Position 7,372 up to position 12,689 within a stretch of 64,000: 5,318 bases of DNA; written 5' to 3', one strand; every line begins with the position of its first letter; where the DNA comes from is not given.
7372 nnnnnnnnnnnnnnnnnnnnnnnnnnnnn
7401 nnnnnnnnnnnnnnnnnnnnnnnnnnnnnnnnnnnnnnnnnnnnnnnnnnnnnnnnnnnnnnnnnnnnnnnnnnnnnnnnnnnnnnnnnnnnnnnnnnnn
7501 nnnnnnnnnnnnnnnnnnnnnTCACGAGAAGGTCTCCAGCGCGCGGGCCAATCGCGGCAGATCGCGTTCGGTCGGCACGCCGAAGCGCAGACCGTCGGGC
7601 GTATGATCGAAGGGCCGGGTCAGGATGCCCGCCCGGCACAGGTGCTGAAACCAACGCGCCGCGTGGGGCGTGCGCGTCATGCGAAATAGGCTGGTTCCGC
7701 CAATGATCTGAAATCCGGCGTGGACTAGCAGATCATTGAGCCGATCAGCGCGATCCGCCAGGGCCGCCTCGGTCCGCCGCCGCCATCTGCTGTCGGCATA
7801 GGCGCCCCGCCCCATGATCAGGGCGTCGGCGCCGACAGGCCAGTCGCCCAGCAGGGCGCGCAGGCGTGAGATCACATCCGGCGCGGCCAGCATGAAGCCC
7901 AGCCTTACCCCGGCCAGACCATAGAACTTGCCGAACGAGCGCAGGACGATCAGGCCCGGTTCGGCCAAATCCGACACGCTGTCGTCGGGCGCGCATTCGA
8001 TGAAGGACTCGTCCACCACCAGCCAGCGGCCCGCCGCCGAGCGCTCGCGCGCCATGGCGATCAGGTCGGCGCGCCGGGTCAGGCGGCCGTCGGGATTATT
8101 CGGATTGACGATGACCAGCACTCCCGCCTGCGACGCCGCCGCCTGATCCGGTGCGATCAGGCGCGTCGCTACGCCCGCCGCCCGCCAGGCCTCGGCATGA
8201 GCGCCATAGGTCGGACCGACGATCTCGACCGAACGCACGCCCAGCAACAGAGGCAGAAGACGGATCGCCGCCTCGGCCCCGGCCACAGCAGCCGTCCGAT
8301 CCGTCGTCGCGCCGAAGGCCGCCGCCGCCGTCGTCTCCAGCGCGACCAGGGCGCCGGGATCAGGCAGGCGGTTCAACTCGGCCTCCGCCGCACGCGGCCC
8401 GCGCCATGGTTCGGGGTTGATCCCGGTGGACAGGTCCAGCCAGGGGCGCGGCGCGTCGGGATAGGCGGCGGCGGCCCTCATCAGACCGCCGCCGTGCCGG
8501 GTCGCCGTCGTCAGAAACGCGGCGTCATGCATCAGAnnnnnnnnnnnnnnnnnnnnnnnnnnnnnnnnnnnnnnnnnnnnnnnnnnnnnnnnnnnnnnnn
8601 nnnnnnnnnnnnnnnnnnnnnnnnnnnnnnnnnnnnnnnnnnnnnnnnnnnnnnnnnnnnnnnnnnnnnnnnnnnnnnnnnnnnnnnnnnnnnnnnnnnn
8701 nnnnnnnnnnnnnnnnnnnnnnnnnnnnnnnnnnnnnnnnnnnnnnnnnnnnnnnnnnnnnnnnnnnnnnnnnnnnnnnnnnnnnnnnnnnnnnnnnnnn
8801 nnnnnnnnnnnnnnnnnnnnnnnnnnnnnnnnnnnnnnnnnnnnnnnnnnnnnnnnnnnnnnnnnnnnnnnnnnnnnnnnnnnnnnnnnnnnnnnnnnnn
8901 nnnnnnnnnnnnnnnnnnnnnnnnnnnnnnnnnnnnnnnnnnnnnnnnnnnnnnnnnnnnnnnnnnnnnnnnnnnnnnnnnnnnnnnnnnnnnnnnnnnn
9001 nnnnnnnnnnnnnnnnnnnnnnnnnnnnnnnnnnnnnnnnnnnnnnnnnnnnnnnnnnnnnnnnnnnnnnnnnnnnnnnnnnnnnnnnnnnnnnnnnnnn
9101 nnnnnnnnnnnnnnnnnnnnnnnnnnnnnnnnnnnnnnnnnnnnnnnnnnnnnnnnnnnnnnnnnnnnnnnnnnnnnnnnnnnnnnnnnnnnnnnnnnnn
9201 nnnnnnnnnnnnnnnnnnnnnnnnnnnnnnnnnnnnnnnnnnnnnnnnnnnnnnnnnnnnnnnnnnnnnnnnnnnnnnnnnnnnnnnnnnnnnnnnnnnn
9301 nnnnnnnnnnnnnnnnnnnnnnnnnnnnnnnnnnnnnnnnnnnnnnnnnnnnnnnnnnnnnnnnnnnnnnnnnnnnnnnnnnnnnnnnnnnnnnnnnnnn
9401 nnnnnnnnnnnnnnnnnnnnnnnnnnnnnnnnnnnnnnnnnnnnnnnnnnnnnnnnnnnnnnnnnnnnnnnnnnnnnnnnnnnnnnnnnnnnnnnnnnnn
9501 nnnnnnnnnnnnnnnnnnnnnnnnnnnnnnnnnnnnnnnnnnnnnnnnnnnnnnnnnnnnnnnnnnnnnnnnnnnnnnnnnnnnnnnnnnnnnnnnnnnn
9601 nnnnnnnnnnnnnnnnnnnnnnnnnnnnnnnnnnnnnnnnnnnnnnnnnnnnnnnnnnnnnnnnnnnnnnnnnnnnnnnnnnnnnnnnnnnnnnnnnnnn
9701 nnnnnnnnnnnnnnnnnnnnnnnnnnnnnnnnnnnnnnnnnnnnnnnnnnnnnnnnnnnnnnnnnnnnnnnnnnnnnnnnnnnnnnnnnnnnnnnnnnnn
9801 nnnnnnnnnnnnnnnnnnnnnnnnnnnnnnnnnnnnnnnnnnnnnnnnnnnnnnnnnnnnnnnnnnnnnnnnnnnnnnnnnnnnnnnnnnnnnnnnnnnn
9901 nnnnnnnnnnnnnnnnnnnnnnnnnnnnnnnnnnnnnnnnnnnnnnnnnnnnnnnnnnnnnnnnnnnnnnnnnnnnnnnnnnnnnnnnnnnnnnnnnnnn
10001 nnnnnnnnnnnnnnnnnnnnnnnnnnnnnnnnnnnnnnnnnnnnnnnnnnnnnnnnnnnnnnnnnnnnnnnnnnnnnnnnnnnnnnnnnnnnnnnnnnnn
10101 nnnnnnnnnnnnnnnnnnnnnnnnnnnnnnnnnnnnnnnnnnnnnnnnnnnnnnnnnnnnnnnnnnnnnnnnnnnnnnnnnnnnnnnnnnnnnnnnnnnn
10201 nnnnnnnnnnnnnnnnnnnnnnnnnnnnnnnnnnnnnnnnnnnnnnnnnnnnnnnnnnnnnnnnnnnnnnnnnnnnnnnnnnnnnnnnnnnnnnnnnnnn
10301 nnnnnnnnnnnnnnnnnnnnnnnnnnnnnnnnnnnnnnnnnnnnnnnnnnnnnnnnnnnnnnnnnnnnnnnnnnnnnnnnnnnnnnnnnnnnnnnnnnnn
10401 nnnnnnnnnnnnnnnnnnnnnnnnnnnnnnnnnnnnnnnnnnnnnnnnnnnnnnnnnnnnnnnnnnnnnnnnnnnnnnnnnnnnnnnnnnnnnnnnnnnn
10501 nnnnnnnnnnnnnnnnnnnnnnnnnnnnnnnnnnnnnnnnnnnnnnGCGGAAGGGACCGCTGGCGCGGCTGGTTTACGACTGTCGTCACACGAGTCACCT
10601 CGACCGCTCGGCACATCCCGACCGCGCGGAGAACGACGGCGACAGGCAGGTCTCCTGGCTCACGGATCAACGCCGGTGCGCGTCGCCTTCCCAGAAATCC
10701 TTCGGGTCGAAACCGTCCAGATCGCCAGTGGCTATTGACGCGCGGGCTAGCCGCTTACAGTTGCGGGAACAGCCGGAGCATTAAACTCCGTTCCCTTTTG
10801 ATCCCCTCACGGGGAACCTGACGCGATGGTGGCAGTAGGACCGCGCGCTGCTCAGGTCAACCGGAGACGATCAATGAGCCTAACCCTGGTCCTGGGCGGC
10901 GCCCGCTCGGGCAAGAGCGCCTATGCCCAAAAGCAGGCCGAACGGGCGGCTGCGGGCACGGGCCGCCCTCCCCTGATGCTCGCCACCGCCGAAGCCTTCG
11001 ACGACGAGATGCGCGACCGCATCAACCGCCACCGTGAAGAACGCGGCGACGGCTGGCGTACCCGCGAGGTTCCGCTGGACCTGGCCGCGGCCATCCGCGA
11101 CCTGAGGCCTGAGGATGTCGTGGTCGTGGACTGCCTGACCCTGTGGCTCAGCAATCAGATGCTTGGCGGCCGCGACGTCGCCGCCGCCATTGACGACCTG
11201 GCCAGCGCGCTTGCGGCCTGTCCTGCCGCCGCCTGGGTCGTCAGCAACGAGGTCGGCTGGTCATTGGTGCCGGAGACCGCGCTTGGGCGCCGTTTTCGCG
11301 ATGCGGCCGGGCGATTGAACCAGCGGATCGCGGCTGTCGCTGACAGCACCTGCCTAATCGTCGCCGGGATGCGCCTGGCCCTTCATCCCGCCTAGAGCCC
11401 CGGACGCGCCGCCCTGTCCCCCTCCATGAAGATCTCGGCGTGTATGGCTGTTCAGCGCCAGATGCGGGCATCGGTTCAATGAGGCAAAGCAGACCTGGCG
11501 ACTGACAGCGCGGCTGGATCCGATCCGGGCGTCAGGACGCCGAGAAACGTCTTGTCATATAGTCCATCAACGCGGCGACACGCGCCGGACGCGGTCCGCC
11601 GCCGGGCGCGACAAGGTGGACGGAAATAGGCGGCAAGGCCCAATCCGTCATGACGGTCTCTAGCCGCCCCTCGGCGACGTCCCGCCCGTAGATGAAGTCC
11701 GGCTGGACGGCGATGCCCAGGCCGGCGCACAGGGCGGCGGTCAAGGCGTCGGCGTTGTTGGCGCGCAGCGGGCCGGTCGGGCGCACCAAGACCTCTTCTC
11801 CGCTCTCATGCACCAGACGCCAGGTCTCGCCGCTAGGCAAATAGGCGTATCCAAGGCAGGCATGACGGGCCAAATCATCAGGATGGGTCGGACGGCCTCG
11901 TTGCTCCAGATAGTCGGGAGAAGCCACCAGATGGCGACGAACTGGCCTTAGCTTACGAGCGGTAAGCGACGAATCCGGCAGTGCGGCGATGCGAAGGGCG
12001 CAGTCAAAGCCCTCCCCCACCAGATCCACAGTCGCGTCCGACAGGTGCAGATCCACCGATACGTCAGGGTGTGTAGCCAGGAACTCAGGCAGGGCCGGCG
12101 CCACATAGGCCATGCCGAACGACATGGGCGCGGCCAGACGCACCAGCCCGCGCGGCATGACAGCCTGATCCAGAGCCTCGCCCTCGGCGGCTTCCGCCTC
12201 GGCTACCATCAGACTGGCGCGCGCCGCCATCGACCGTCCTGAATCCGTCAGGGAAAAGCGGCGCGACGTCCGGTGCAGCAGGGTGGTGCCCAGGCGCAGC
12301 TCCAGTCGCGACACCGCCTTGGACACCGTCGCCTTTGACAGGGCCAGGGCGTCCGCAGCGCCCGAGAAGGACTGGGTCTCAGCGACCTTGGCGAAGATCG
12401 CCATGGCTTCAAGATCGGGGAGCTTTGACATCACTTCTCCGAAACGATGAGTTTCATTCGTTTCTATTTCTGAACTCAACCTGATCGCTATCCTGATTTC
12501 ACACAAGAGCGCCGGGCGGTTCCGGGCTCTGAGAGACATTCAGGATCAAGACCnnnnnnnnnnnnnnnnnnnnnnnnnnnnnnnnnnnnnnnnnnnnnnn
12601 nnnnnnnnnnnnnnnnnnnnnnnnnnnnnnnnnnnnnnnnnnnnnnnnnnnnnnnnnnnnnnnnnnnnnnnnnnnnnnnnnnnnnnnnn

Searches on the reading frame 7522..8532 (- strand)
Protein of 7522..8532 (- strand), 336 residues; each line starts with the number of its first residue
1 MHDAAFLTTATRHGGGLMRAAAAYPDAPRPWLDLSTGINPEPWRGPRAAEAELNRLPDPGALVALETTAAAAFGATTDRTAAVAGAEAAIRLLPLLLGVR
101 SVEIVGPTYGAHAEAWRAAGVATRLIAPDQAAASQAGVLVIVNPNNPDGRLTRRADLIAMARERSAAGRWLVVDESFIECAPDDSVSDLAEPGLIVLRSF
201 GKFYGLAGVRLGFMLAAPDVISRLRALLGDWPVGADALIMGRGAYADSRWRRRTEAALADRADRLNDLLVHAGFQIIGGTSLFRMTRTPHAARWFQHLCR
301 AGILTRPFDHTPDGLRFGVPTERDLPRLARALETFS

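Call 3: search_protein_families(library=pfam, proteins=[window:7522-8532:-], max_evalue=0.01)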
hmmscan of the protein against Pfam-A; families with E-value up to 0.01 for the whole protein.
window:7522-8532:- (336 aa): 1 family
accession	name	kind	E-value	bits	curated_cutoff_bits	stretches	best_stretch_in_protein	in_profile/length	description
PF00155.27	Aminotran_1_2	-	2.1e-26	93.4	19.7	1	48-332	30-361/361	Aminotransferase class I and II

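Call 4: search_protein_families(library=ncbifam, proteins=[window:7522-8532:-], max_evalue=0.01)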
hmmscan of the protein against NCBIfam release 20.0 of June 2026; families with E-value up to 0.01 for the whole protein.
window:7522-8532:- (336 aa): 40 families (the best 25 are shown)
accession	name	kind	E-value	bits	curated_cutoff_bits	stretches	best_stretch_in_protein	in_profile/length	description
TIGR01140.1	L_thr_O3P_dcar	equivalog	5.2e-93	311.8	290.55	1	13-332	1-330/331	threonine-phosphate decarboxylase CobD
NF005915.1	PRK07908.1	equivalog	5.8e-34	117.9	360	1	51-329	39-328/332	Rv2231c family histidinol phosphate aminotransferase CobC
NF006580.0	PRK09105.1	subfamily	2.4e-28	99.1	444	1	131-334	164-369/375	pyridoxal phosphate-dependent aminotransferase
TIGR01141.1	hisC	equivalog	2.1e-27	95.9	276.55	1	51-333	47-347/349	histidinol-phosphate transaminase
NF053748.1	bifunc_CobBC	exception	1e-26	93.6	950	1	48-310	504-770/797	bifunctional hydrogenobyrinic acid a,c-diamide synthase/histidinol phosphate aminotransferase CobBC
NF051461.1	pyoverd_PtaA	equivalog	5.7e-26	91.1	500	1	70-332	79-356/359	pyoverdine biosynthesis transaminase PtaA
NF002878.0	PRK03321.1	subfamily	1.1e-20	73.7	374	1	49-332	47-345/352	histidinol-phosphate transaminase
NF006014.0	PRK08153.1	equivalog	9.9e-18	64.1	510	1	129-283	150-305/370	pyridoxal phosphate-dependent aminotransferase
NF006225.0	PRK08354.1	equivalog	1.7e-17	63.8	288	1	79-238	62-221/318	putative aminotransferase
NF003496.0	PRK05166.1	equivalog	1.5e-16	60.1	540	1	52-310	64-342/373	histidinol-phosphate transaminase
NF002877.0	PRK03317.1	equivalog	2.3e-16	59.5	409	1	130-333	160-364/374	histidinol-phosphate transaminase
NF041364.1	GntC_guanitoxin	equivalog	1.9e-13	50.1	415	1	133-226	132-231/356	guanitoxin biosynthesis PLP-dependent (S)-gamma-hydroxy-L-arginine cyclodehydratase GntC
TIGR03539.1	DapC_actino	equivalog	7.7e-13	48.2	355.65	1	72-309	75-328/357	succinyldiaminopimelate transaminase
NF005021.0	PRK06425.1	equivalog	3.1e-12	46.3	353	1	117-309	102-300/335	histidinol-phosphate aminotransferase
NF005732.0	PRK07550.1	equivalog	4.2e-12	45.8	366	1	130-293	161-334/389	aminotransferase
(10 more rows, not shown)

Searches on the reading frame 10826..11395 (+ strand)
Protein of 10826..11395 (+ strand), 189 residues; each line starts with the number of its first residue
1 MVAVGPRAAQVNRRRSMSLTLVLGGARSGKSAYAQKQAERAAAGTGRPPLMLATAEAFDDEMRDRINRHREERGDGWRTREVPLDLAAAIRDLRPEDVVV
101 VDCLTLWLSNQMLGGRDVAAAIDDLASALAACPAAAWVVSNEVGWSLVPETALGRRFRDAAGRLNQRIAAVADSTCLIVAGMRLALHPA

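Call 3: search_protein_families(library=pfam, proteins=[window:10826-11395:+], max_evalue=0.01)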
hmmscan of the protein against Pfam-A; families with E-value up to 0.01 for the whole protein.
window:10826-11395:+ (189 aa): 2 families
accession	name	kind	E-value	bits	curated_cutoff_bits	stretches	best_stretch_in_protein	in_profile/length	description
PF02283.22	CobU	-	5.5e-54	182.7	27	1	20-185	1-167/168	Cobinamide kinase / cobinamide phosphate guanyltransferase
PF13481.12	AAA_25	-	0.0032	17.6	27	0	16-139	32-187/195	AAA domain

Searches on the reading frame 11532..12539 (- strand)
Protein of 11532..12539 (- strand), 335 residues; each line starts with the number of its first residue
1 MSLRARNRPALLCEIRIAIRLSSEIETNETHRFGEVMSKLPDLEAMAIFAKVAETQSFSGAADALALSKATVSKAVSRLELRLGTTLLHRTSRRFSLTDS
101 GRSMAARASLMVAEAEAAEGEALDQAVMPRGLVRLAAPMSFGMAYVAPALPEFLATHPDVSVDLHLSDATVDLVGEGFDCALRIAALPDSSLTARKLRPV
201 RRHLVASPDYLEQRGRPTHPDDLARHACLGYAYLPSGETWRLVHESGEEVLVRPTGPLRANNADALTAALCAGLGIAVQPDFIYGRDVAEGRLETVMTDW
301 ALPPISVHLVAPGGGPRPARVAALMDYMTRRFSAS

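Call 96: search_protein_families(library=pfam, proteins=[window:11532-12539:-], max_evalue=0.00001)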
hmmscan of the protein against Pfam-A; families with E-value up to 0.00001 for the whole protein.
window:11532-12539:- (335 aa): 2 families
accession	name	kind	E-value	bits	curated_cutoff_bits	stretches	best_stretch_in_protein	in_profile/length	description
PF03466.25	LysR_substrate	-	1.1e-42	146.3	28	1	129-332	4-208/209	LysR substrate binding domain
PF00126.33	HTH_1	-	8.3e-19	67.7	26.6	1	43-102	1-60/60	Bacterial regulatory helix-turn-helix protein, lysR family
